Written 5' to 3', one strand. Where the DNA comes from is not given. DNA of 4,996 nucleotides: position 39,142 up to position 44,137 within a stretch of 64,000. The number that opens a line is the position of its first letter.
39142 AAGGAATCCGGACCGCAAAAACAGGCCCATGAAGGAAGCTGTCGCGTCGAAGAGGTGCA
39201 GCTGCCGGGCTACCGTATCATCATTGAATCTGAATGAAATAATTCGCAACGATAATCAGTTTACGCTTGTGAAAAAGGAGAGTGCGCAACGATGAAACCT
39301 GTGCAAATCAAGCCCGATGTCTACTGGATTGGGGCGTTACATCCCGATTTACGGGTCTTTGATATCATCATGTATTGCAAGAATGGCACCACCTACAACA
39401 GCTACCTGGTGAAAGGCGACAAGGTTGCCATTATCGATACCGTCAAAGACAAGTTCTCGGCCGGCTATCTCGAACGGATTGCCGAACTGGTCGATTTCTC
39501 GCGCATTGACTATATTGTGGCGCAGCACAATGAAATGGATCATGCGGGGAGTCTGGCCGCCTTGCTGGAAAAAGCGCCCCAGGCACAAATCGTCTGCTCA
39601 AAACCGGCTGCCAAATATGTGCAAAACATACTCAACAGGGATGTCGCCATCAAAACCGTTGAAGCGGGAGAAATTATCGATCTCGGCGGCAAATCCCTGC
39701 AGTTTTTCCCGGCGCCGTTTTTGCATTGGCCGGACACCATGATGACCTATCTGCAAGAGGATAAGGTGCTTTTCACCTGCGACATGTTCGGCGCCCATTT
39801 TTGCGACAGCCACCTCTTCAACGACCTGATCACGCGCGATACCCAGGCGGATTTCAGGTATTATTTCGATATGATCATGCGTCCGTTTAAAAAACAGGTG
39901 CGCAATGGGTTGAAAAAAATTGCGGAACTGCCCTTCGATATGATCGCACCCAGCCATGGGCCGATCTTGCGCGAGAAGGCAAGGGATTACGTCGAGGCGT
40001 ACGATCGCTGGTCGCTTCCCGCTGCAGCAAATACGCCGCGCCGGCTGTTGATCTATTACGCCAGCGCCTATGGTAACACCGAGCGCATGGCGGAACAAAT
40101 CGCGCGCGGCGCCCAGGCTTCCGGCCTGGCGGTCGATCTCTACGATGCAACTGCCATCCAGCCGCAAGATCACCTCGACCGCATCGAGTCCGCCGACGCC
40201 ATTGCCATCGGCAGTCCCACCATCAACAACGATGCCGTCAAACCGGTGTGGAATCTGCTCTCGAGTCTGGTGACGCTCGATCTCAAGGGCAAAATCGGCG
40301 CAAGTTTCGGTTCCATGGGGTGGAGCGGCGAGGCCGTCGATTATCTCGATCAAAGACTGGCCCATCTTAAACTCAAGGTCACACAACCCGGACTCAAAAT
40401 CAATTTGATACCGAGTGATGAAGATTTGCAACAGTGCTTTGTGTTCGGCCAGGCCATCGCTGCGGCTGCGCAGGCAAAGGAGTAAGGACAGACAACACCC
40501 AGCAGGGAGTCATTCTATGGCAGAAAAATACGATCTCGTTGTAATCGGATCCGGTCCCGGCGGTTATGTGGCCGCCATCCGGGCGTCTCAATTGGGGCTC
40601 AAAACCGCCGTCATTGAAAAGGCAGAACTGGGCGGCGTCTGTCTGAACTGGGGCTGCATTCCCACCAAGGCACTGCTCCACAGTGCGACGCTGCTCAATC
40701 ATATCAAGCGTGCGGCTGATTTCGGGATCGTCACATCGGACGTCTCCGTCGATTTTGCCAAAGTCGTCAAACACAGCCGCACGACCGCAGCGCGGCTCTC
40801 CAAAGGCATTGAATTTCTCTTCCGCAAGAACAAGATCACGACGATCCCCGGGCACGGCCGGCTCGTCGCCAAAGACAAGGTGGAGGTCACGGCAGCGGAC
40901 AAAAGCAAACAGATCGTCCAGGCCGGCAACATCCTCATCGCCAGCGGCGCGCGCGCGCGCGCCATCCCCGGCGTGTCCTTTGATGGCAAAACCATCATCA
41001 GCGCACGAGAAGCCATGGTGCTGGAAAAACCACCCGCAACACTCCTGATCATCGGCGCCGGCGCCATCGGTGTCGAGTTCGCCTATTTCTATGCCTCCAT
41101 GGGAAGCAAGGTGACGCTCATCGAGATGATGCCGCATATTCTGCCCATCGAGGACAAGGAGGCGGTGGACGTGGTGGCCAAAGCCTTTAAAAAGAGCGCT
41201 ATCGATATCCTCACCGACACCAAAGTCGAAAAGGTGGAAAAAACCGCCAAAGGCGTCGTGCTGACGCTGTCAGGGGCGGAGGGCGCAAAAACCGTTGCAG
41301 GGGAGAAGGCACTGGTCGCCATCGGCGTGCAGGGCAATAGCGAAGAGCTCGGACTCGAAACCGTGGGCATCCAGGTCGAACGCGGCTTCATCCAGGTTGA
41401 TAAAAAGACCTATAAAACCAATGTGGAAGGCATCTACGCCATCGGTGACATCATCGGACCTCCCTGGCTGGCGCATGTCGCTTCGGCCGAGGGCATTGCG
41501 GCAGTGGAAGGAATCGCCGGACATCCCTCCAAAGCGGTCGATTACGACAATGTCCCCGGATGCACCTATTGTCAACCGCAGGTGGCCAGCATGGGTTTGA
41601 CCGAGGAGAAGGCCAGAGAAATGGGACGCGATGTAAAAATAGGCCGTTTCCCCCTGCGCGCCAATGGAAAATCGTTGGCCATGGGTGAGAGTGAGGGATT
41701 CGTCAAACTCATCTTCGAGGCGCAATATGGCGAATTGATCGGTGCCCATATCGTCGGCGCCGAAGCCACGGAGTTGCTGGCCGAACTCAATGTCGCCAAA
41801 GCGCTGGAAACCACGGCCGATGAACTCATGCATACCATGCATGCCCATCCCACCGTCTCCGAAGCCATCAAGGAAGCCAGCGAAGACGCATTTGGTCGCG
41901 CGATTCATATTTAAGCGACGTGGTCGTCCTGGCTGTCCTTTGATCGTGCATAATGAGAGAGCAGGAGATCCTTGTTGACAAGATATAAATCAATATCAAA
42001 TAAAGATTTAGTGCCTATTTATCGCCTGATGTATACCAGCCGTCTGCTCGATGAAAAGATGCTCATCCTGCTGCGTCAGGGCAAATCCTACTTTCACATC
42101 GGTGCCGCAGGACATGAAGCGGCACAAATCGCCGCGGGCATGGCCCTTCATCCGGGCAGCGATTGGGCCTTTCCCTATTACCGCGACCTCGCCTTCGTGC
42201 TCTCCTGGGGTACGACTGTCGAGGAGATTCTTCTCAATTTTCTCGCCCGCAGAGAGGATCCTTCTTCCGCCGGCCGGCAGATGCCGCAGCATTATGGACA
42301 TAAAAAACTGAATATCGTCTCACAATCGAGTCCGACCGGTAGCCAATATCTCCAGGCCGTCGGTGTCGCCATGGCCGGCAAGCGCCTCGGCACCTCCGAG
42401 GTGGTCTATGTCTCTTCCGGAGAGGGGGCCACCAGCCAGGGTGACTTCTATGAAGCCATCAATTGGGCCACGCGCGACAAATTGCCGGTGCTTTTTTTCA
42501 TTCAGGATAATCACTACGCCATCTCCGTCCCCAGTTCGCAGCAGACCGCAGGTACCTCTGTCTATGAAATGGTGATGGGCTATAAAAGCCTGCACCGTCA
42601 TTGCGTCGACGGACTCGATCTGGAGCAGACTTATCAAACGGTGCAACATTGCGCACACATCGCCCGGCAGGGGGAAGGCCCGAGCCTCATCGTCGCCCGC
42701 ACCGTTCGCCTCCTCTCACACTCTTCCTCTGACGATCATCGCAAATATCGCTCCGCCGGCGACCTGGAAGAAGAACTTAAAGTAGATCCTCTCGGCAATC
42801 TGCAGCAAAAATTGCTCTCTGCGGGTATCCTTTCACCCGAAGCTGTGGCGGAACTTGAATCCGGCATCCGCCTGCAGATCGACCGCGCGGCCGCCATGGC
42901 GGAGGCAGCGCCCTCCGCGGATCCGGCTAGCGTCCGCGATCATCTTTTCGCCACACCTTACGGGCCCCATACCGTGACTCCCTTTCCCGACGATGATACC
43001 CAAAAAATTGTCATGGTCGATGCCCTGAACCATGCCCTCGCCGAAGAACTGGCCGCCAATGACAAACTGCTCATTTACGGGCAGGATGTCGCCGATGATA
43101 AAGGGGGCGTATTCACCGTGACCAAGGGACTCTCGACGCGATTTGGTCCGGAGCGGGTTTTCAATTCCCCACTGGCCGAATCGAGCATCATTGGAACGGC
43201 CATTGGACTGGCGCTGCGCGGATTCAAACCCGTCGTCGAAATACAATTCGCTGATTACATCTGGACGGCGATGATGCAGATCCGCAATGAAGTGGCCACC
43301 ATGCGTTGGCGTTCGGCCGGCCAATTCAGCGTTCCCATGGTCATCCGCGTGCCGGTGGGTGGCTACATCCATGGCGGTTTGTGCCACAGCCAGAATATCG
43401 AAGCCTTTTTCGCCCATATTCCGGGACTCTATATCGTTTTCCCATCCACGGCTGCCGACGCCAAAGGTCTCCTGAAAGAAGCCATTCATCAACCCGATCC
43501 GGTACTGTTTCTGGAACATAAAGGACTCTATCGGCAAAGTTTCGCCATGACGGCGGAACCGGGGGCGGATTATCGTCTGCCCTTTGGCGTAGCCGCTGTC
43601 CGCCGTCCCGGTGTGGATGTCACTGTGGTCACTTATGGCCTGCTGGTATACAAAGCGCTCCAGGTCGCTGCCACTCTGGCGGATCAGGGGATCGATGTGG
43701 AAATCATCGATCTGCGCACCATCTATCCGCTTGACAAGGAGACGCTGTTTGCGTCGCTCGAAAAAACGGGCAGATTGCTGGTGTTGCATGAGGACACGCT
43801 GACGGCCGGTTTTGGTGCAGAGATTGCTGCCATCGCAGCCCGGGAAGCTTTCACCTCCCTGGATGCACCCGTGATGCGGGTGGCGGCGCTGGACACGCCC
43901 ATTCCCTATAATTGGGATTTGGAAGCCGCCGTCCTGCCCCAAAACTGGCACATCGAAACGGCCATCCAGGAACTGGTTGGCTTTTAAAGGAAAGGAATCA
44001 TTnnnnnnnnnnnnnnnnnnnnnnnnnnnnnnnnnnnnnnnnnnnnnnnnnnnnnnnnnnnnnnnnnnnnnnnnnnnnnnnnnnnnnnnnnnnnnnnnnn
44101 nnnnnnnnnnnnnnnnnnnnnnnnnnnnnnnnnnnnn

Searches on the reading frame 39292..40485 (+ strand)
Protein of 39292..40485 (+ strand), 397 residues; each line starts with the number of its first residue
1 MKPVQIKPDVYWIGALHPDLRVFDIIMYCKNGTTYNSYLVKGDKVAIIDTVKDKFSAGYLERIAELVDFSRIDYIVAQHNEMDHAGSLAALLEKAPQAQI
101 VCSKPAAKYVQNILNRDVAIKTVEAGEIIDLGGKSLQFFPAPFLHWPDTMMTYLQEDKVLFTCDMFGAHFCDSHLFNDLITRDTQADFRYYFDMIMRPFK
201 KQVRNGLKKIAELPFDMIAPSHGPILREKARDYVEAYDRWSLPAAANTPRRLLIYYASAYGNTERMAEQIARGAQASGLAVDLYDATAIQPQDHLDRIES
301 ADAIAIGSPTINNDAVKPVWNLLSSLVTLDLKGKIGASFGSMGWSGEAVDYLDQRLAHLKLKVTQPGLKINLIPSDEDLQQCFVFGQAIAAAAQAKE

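Call 66: search_protein_families(library=pfam, proteins=[window:39292-40485:+], max_evalue=0.001)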
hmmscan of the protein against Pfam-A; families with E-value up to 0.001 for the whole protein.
window:39292-40485:+ (397 aa): 5 families
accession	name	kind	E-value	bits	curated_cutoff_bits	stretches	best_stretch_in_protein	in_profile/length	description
PF19583.5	ODP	-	6.1e-27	95.2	27.2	1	35-223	3-194/194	ODP family beta lactamase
PF00258.30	Flavodoxin_1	-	3.5e-19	69.8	25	1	254-385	1-142/143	Flavodoxin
PF00753.33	Lactamase_B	-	5.5e-12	46.5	22.7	1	35-222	6-196/196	Metallo-beta-lactamase superfamily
PF12706.13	Lactamase_B_2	-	1.2e-06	28.7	27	1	48-149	5-116/200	Beta-lactamase superfamily domain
PF12724.12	Flavodoxin_5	-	1.5e-05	25.8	27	1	253-310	1-53/145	Flavodoxin domain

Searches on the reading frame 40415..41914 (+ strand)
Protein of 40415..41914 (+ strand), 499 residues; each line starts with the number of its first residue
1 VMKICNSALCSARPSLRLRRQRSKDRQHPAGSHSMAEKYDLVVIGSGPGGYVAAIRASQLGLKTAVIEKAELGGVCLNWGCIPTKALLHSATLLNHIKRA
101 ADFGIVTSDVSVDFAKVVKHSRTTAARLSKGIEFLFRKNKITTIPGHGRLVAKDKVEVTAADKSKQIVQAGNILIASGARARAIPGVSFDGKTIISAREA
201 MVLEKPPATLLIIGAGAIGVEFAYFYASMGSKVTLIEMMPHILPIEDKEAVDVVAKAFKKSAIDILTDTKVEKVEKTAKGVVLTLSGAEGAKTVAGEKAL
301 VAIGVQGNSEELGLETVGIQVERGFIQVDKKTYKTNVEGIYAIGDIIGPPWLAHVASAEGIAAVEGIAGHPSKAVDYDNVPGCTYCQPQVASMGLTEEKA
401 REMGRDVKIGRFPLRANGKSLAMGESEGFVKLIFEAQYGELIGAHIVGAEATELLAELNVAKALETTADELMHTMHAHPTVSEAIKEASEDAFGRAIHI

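Call 66: search_protein_families(library=pfam, proteins=[window:40415-41914:+], max_evalue=0.001)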
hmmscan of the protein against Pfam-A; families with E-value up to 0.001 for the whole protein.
window:40415-41914:+ (499 aa): 14 families
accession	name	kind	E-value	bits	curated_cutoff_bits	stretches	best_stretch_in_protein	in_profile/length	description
PF07992.20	Pyr_redox_2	-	9.3e-65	219.4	26.1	1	39-360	1-291/291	Pyridine nucleotide-disulphide oxidoreductase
PF02852.28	Pyr_redox_dim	-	1.9e-36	125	25.3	1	380-488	1-109/110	Pyridine nucleotide-disulphide oxidoreductase, dimerisation domain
PF00070.33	Pyr_redox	-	2.9e-23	82.6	22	1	210-283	2-79/82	Pyridine nucleotide-disulphide oxidoreductase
PF13738.12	Pyr_redox_3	-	1.1e-17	64.6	30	1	42-344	1-305/305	Pyridine nucleotide-disulphide oxidoreductase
PF13450.12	NAD_binding_8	-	5.1e-10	39.9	21.9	1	43-77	1-36/68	NAD(P)-binding Rossmann-like domain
PF01134.28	GIDA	-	1.3e-08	34.8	22.1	1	40-101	1-60/391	Glucose inhibited division protein A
PF12831.13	FAD_oxidored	-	2e-08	34.4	27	1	40-76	1-38/416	FAD dependent oxidoreductase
PF03486.20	HI0933_like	-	3.5e-08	33.6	50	0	40-71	2-33/244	HI0933-like protein Rossmann domain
PF00890.30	FAD_binding_2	-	7.2e-08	32.5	20.4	1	40-79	1-40/414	FAD binding domain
PF01266.30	DAO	-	1.5e-07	31.7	27.9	0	40-144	1-92/353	FAD dependent oxidoreductase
PF01262.27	AlaDh_PNT_C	-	0.00014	21.8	23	0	206-243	27-64/214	Alanine dehydrogenase/PNT, C-terminal domain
PF01494.25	FAD_binding_3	-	0.00062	19.5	22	0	39-70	2-33/349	FAD binding domain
PF01946.23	Thi4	-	0.00063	19.5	26.2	0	39-75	18-56/235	Thi4 family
PF02826.25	2-Hacid_dh_C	-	0.00077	19.3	25.1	0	202-244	31-73/178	D-isomer specific 2-hydroxyacid dehydrogenase, NAD binding domain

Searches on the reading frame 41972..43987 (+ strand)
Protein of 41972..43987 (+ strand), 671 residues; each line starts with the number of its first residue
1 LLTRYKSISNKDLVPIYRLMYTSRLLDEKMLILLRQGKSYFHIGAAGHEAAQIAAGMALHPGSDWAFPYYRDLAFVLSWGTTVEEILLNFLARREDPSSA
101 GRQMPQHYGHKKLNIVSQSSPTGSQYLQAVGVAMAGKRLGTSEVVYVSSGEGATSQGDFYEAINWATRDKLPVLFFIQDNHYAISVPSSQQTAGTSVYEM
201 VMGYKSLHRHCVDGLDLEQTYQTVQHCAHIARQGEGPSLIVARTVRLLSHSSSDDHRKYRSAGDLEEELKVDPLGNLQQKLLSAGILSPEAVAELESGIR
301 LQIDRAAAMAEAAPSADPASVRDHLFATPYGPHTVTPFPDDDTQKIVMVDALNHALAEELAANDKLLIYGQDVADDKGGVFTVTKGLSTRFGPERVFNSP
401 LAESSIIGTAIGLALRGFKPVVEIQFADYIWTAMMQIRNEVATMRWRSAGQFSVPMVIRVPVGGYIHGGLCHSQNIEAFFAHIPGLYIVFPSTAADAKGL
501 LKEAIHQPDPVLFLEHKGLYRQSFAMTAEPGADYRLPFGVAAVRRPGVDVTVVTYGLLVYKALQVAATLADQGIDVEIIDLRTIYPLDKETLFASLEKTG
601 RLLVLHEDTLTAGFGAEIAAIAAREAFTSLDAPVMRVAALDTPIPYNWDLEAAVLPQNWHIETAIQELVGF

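Call 66: search_protein_families(library=pfam, proteins=[window:41972-43987:+], max_evalue=0.001)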
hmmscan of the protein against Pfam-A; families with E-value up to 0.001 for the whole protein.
window:41972-43987:+ (671 aa): 3 families
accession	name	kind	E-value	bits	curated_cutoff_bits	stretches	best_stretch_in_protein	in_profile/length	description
PF00676.26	E1_dh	-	3.1e-62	210.7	22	1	17-318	1-299/300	Dehydrogenase E1 component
PF02779.29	Transket_pyr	-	3.9e-42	144.3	27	1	345-521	2-173/174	Transketolase, pyrimidine binding domain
PF02780.25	Transketolase_C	-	2.9e-37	127.8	25.9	1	539-661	1-124/124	Transketolase, C-terminal domain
